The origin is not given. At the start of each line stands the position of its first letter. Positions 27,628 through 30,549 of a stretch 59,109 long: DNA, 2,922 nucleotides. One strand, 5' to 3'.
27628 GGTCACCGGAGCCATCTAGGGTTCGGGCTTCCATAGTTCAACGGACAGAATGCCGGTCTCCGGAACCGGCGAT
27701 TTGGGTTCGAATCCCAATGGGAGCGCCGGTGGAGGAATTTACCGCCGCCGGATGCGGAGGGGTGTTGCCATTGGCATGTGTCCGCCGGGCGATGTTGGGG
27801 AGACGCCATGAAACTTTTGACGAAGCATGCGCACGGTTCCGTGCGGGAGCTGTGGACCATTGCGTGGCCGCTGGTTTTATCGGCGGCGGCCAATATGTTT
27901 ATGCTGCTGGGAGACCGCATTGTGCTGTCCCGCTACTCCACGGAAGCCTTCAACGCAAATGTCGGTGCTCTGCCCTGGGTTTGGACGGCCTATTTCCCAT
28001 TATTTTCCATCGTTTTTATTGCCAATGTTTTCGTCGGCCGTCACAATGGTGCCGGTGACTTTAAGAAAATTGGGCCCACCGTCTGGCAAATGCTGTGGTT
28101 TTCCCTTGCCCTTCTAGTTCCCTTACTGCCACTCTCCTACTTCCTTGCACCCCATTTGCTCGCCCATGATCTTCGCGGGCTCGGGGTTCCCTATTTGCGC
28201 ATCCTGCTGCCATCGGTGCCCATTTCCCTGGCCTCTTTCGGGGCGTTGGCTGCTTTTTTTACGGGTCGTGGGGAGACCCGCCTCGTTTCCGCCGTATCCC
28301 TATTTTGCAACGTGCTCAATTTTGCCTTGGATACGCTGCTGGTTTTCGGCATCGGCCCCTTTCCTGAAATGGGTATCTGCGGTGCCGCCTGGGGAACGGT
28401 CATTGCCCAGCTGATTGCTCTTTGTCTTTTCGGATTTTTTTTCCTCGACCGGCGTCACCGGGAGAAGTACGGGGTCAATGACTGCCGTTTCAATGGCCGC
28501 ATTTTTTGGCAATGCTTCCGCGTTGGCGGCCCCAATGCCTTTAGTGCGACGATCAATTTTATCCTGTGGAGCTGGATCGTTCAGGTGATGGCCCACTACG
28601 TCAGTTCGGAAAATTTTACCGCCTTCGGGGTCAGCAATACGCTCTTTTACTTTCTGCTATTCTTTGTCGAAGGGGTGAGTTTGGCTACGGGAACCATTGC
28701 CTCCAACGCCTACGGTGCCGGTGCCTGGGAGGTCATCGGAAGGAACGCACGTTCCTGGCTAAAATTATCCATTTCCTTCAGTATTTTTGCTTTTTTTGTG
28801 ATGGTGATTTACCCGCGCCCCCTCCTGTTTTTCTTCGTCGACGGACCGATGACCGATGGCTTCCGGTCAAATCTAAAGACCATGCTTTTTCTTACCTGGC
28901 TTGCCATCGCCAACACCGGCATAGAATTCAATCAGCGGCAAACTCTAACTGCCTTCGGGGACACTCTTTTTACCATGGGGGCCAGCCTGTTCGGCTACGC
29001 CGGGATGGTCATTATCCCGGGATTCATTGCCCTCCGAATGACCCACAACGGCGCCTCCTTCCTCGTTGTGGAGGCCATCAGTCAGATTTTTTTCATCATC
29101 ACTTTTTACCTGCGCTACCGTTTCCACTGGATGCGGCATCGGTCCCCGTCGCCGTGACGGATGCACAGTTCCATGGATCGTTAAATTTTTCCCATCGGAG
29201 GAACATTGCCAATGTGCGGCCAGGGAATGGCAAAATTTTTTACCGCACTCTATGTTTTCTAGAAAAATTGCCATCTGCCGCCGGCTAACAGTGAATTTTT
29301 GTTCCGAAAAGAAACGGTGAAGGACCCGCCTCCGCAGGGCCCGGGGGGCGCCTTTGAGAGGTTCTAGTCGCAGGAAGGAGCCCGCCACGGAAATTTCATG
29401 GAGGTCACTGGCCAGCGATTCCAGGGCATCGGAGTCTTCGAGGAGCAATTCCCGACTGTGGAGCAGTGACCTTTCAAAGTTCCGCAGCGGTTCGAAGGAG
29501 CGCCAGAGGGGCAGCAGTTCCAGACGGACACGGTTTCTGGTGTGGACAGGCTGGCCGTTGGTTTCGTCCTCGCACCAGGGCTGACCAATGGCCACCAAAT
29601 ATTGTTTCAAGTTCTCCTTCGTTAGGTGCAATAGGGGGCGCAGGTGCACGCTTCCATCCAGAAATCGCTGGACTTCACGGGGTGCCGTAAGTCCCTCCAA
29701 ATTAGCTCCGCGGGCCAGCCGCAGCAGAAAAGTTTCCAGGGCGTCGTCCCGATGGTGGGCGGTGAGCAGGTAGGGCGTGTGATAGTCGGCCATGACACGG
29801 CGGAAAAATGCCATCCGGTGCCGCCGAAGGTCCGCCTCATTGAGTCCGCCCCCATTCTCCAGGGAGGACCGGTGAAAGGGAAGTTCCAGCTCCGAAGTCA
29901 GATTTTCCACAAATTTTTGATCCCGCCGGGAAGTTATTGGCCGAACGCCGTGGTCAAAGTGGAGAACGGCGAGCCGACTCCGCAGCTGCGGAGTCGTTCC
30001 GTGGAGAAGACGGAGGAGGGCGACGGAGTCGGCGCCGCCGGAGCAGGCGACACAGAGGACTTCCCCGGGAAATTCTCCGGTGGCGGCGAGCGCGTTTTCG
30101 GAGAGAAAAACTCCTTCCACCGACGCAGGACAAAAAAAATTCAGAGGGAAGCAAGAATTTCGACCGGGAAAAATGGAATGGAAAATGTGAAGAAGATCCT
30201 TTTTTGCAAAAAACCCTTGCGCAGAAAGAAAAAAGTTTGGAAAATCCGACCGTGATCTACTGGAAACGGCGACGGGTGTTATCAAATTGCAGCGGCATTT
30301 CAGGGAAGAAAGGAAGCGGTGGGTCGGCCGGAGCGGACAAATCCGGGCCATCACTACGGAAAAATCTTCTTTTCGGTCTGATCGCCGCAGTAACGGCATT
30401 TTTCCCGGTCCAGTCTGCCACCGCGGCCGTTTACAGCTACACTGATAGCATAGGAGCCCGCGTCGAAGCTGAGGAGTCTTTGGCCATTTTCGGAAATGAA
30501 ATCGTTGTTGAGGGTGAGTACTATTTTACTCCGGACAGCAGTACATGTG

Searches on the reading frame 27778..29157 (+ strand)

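Call 28: search_protein_families(library=pfam, proteins=[window:27778-29157:+], max_evalue=0.001)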
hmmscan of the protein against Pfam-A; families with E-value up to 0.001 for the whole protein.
window:27778-29157:+ (459 aa): 1 family
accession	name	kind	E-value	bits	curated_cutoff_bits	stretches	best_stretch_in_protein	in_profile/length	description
PF01554.23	MatE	-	2e-27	96.3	24.9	2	31-185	1-159/161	MatE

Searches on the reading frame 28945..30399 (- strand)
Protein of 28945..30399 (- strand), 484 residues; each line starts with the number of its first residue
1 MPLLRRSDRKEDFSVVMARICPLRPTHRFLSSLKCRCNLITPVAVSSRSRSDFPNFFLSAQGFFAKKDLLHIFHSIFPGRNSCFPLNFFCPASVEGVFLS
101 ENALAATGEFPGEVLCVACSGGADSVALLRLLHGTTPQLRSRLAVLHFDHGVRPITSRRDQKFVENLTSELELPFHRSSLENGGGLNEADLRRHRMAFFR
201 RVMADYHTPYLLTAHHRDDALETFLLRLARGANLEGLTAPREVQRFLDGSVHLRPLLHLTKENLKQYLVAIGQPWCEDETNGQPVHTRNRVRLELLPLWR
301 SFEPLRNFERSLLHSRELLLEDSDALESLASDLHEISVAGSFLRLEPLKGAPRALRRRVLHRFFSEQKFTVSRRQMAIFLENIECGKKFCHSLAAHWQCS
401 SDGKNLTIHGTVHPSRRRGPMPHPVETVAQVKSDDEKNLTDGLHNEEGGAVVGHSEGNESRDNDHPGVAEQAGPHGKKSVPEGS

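Call 72: search_protein_families(library=pfam, proteins=[window:28945-30399:-], max_evalue=0.01)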
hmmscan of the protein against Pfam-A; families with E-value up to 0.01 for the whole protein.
window:28945-30399:- (484 aa): 3 families
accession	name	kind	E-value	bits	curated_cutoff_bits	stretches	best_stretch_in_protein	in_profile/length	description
PF01171.26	ATP_bind_3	-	2.6e-42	145.1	27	1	115-293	2-181/182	PP-loop family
PF09179.16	TilS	-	0.00036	21.2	21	1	343-378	1-37/67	TilS substrate binding domain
PF22132.1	TilS-like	-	0.0075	16.1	30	0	341-369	5-33/66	TilS-like substrate binding domain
